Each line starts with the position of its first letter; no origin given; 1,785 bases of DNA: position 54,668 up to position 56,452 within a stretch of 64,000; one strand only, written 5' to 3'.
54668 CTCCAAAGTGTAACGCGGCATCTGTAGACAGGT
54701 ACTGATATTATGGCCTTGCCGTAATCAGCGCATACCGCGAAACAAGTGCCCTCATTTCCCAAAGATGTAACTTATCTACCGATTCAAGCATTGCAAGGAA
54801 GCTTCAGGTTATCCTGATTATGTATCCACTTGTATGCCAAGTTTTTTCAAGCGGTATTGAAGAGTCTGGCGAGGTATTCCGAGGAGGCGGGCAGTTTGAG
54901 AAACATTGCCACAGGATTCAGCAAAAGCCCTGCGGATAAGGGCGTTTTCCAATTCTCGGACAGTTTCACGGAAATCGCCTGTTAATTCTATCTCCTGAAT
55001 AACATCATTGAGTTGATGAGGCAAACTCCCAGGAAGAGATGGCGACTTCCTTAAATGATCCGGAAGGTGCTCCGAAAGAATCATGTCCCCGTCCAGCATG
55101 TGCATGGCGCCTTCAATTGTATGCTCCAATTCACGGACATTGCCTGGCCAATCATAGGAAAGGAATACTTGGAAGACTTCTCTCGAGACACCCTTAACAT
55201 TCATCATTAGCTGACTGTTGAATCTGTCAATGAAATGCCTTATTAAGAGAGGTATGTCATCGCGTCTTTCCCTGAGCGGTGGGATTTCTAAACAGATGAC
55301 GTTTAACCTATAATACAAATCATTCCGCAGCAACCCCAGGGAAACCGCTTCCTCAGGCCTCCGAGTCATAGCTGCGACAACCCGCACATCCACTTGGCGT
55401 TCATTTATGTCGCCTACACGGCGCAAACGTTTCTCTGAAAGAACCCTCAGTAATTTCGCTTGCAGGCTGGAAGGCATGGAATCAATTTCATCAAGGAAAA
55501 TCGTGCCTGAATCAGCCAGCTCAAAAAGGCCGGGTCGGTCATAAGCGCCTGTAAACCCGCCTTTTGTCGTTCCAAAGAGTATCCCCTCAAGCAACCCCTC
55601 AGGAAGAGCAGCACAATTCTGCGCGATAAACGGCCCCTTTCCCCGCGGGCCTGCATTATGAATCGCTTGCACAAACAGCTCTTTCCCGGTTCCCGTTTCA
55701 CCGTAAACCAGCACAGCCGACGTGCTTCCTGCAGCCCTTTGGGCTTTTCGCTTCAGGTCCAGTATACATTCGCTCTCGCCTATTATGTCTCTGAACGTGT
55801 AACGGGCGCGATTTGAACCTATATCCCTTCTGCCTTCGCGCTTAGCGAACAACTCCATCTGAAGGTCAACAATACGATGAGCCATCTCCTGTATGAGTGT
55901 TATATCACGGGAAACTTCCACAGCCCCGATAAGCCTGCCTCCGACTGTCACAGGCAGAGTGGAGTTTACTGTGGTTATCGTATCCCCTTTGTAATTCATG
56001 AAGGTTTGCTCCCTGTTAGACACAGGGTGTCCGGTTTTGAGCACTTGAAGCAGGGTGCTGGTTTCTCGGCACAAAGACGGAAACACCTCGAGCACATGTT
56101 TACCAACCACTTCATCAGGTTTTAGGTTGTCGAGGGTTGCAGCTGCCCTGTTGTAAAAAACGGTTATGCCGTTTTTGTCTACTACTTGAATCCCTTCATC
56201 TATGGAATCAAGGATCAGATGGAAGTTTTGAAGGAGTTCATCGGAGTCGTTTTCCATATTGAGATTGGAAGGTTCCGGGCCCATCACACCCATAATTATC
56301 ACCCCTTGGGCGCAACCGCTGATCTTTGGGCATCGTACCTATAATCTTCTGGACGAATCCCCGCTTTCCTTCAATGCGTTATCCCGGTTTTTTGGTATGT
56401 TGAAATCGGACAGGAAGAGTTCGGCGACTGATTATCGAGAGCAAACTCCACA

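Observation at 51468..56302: Sigma-54-controlled orphan Mg-chelatase-like AAA+ / vWA pair (a ChlD split across two genes) with a novel N-terminal domain and no ChlH/CobN partner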

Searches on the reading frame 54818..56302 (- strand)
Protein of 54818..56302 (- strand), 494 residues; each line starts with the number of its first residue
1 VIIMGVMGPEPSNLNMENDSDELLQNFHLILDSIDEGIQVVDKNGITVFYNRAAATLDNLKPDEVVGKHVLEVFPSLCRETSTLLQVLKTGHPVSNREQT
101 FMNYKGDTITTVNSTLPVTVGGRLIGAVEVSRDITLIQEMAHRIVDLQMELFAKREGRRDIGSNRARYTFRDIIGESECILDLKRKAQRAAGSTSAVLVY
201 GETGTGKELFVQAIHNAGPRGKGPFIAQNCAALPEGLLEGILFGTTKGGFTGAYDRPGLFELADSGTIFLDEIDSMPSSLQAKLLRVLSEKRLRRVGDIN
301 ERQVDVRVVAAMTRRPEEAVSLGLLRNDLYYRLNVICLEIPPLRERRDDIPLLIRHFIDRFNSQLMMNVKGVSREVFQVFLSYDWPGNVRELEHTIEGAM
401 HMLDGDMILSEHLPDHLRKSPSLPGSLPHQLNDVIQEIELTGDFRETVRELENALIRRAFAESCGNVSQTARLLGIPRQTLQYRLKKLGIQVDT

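Call 3: search_protein_families(library=pfam, proteins=[window:54818-56302:-], max_evalue=0.01)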
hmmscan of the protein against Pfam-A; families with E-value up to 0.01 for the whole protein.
window:54818-56302:- (494 aa): 16 families
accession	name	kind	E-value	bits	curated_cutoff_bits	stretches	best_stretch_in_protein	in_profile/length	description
PF00158.32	Sigma54_activat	-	4.8e-59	199.2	20.2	1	173-338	1-167/168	Sigma-54 interaction domain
PF25601.1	AAA_lid_14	-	1.1e-28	99.4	27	1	344-421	1-78/87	AAA+ ATPase lid domain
PF14532.12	Sigma54_activ_2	-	9.8e-19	68.4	25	1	174-343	1-138/138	Sigma-54 interaction domain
PF02954.25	HTH_8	-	7.3e-13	48.5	22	1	447-488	1-42/42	Bacterial regulatory protein, Fis family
PF08448.16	PAS_4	-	6.2e-11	43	23.1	1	31-135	1-106/110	PAS fold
PF00989.32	PAS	-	6.7e-11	42.6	22.6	1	27-134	3-113/113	PAS fold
PF07728.20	AAA_5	-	6.1e-08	33.2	22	1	197-318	2-128/139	AAA domain (dynein-related subfamily)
PF13556.12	HTH_30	-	6.2e-08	32.8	27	1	458-488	6-36/59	PucR C-terminal helix-turn-helix domain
PF13426.13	PAS_9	-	2.2e-06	28.3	27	1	36-135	2-102/103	PAS domain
PF00004.35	AAA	-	0.00027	21.8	21.2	1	197-317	1-112/131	ATPase family associated with various cellular activities (AAA)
PF13191.12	AAA_16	-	0.00076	20.4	32.6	1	188-241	18-64/167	AAA ATPase domain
PF12840.13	HTH_20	-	0.0022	18.4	27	0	466-488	20-42/51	Helix-turn-helix domain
PF00493.29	MCM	-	0.0039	16.8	23.3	1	193-290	56-147/224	MCM P-loop domain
PF01078.27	Mg_chelatase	-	0.0041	17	20.3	0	252-292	94-134/207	Magnesium chelatase, subunit ChlI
PF20030.5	bpMoxR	-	0.0054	16.3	27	0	264-319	97-151/205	MoxR domain in the MoxR-vWA-beta-propeller ternary systems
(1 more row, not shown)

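Call 4: search_protein_families(library=ncbifam, proteins=[window:54818-56302:-], max_evalue=0.01)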
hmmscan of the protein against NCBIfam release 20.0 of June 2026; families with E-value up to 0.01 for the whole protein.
window:54818-56302:- (494 aa): 37 families (the best 25 are shown)
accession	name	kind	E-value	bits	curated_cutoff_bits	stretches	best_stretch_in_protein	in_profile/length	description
NF041552.1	TF_PrdR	equivalog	4.6e-116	388.4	795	1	14-487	123-575/577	sigma-54 dependent transcriptional regulator PrdR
NF008469.0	PRK11361.1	equivalog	2.2e-92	310.2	714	1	155-491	126-457/461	acetoacetate metabolism transcriptional regulator AtoC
TIGR01817.1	nifA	equivalog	1.1e-88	298.3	528.85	1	158-493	183-532/534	nif-specific transcriptional activator NifA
NF003451.0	PRK05022.1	equivalog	2.1e-87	294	476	1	154-491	173-511/512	nitric oxide reductase transcriptional regulator NorR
NF041906.1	V4R_TF_MobR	exception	6.3e-86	289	999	1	139-487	202-543/544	phenol degradation transcriptional regulator MobR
TIGR01818.1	ntrC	equivalog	1.2e-82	278.1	558.6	1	166-488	129-463/463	nitrogen regulation protein NR(I)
TIGR02915.1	PEP_resp_reg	equivalog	3.7e-80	269.9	502.6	1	144-490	112-444/445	PEP-CTERM-box response regulator transcription factor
NF038308.1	RNA_repair_RtcR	equivalog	6.4e-77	259.6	650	1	120-491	127-519/530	RNA repair transcriptional activator RtcR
TIGR02329.1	propionate_PrpR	equivalog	1.3e-75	255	499.2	1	153-487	196-526/526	propionate catabolism operon regulatory protein PrpR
NF011958.0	PRK15429.1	equivalog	2e-73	248.2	830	1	108-493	324-689/692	formate hydrogenlyase transcriptional activator FlhA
NF008176.1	PRK10923.1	equivalog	6.7e-73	245.9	620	1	164-490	131-468/469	nitrogen regulation protein NR(I)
NF050807.1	TransRegFlbDCaul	equivalog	7.3e-73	245.9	750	1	172-487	119-437/454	sigma-54-dependent transcriptional regulator FlbD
NF051870.1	NAssimRespRegNtrX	equivalog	1.5e-71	241.7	600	1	165-490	132-452/452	nitrogen assimilation response regulator NtrX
NF007689.0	PRK10365.1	equivalog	2.1e-71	241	760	1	172-485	140-439/441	sigma-54-dependent response regulator transcription factor ZraR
NF011953.0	PRK15424.1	equivalog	1.1e-70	238.8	703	1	160-487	208-533/538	propionate catabolism operon regulatory protein PrpR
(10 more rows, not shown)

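Call 64: search_protein_families(library=padloc, proteins=[window:54818-56293:-], max_evalue=0.001)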
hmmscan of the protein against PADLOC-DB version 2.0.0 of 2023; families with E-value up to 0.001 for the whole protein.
window:54818-56293:- (491 aa): 3 families
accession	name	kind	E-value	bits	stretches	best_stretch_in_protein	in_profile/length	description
PDLC01995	RtcR_PspF2--CARF_AAA_HTH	-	1.9e-103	345.2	1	148-488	147-481/481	-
PDLC01994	RtcR_PspF1--CARF_AAA_HTH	-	3.4e-46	156.3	1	155-484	153-467/468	-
PDLC01993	RtcR--CARF_AAA_HTH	-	1.3e-39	134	1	139-403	150-425/523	-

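Call 89: find_homologous_proteins(query=window:54818-56293:-, max_evalue=1e-50)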
Query window:54818-56293:- (491 aa): 7976 proteins with E <= 1e-50 among 8000 candidates; the best 120 are listed.
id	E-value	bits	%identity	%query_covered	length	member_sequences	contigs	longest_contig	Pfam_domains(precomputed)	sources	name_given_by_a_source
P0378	6.7e-282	953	88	99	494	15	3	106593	PF13426.14,PF00158.33,PF25601.2,PF02954.26,PF08448.17,PF00989.32,PF14532.13,PF07728.21,PF13556.13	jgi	jgi:arginine utilization regulatory protein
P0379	1.3e-279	946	86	99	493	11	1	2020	PF13426.14,PF00158.33,PF25601.2,PF02954.26,PF08448.17,PF00989.32,PF14532.13,PF07728.21,PF13556.13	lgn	-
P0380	6.4e-279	943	86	99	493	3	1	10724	PF13426.14,PF00158.33,PF25601.2,PF02954.26,PF08448.17,PF00989.32,PF14532.13,PF07728.21,PF13556.13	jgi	jgi:arginine utilization regulatory protein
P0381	6.5e-277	937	84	100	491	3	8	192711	PF13426.14,PF00158.33,PF25601.2,PF02954.26,PF08448.17,PF00989.32,PF14532.13,PF07728.21,PF13556.13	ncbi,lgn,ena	-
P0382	7.3e-273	923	85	99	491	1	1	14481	PF13426.14,PF00158.33,PF25601.2,PF02954.26,PF08448.17,PF00989.32,PF14532.13,PF07728.21,PF13556.13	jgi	-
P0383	4.6e-272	921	84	100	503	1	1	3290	PF13426.14,PF00158.33,PF25601.2,PF02954.26,PF08448.17,PF00989.32,PF14532.13,PF07728.21,PF13556.13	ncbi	-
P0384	1.3e-271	919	85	99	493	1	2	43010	PF13426.14,PF00158.33,PF25601.2,PF02954.26,PF08448.17,PF00989.32,PF14532.13,PF07728.21,PF13556.13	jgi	jgi:arginine utilization regulatory protein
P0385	1.3e-271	919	85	99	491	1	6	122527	PF13426.14,PF00158.33,PF25601.2,PF02954.26,PF08448.17,PF00989.32,PF14532.13,PF07728.21,PF13556.13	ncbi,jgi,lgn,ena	-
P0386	2.7e-271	918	85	99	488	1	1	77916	PF13426.14,PF00158.33,PF25601.2,PF02954.26,PF08448.17,PF00989.32,PF14532.13,PF07728.21,PF13556.13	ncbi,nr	ncbi:MAG: sigma 54-interacting transcriptional regulator [Firmicutes bacterium]|nr:sigma 54-interact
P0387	7.9e-268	907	84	99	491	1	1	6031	PF13426.14,PF00158.33,PF25601.2,PF02954.26,PF08448.17,PF00989.32,PF14532.13,PF07728.21,PF13556.13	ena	-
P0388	1.2e-258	877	81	99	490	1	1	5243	PF13426.14,PF00158.33,PF25601.2,PF08448.17,PF00989.32,PF14532.13,PF07728.21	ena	-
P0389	1.4e-256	870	100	80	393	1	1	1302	PF00158.33,PF25601.2,PF02954.26,PF14532.13,PF07728.21,PF13556.13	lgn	-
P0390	1.2e-248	844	82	95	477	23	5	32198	PF13426.14,PF00158.33,PF25601.2,PF02954.26,PF08448.17,PF00989.32,PF14532.13,PF07728.21,PF13556.13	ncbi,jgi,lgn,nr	ncbi:MAG TPA: sigma-54-dependent Fis family transcriptional regulator [Firmicutes bacterium]|jgi:arg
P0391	8.5e-224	762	72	96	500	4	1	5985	PF00158.33,PF25601.2,PF02954.26,PF08448.17,PF00989.32,PF14532.13,PF07728.21,PF13191.13,PF13556.13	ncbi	ncbi:MAG: sigma 54-interacting transcriptional regulator [Bacillota bacterium]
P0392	2.9e-222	757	71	99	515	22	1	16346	PF13426.14,PF00158.33,PF25601.2,PF02954.26,PF08448.17,PF00989.32,PF14532.13,PF07728.21,PF13556.13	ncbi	-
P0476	2.9e-155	536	54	95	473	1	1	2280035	PF13426.14,PF00158.33,PF25601.2,PF02954.26,PF08448.17,PF00989.32,PF14532.13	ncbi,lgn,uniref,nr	ncbi:sigma-54 interaction domain-containing protein [Thermosediminibacter oceani]|uniref:PAS modulat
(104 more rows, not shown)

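Call 90: find_encoding_contigs(protein=P0476, flank=7000, max_places=1)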
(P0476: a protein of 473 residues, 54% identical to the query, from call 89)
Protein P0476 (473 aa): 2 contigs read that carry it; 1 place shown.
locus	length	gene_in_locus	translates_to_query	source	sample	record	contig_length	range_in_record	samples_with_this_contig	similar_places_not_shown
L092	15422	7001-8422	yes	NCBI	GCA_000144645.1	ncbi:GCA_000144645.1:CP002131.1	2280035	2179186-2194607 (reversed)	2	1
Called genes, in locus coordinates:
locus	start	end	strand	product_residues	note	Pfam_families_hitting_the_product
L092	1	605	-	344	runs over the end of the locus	PF00005:ABC_tran, PF02463:SMC_N (weak), PF13304:AAA_21 (faint), PF13401:AAA_22 (faint), PF09383:NIL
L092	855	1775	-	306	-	PF04069:OpuAC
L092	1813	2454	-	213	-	PF00528:BPD_transp_1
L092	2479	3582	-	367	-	PF00005:ABC_tran, PF13304:AAA_21 (faint), PF00571:CBS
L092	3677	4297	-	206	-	PF00392:GntR, PF08279:HTH_11 (faint), PF02080:TrkA_C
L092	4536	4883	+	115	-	-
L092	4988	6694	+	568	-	PF03485:Arg_tRNA_synt_N, PF00750:tRNA-synt_1d, PF01406:tRNA-synt_1e (faint), PF09334:tRNA-synt_1g (faint), PF05746:DALR_1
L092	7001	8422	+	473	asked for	PF00989:PAS, PF08448:PAS_4, PF13426:PAS_9, PF00158:Sigma54_activat, PF14532:Sigma54_activ_2, PF25601:AAA_lid_14, PF02954:HTH_8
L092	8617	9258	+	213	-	PF13483:Lactamase_B_3, PF12706:Lactamase_B_2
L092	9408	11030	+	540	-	PF06418:CTP_synth_N, PF00117:GATase, PF07722:Peptidase_C26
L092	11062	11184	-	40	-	-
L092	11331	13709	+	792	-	PF20437:LonC_helical, PF13654:AAA_32, PF20436:LonB_AAA-LID, PF05362:Lon_C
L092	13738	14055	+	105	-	PF01909:NTP_transf_2, PF18765:Polbeta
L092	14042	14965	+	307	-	PF00574:CLP_protease (weak), PF01972:SDH_protease (weak), PF25145:NfeD1b_N (faint), PF01343:Peptidase_S49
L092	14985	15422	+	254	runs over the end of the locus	PF04893:Yip1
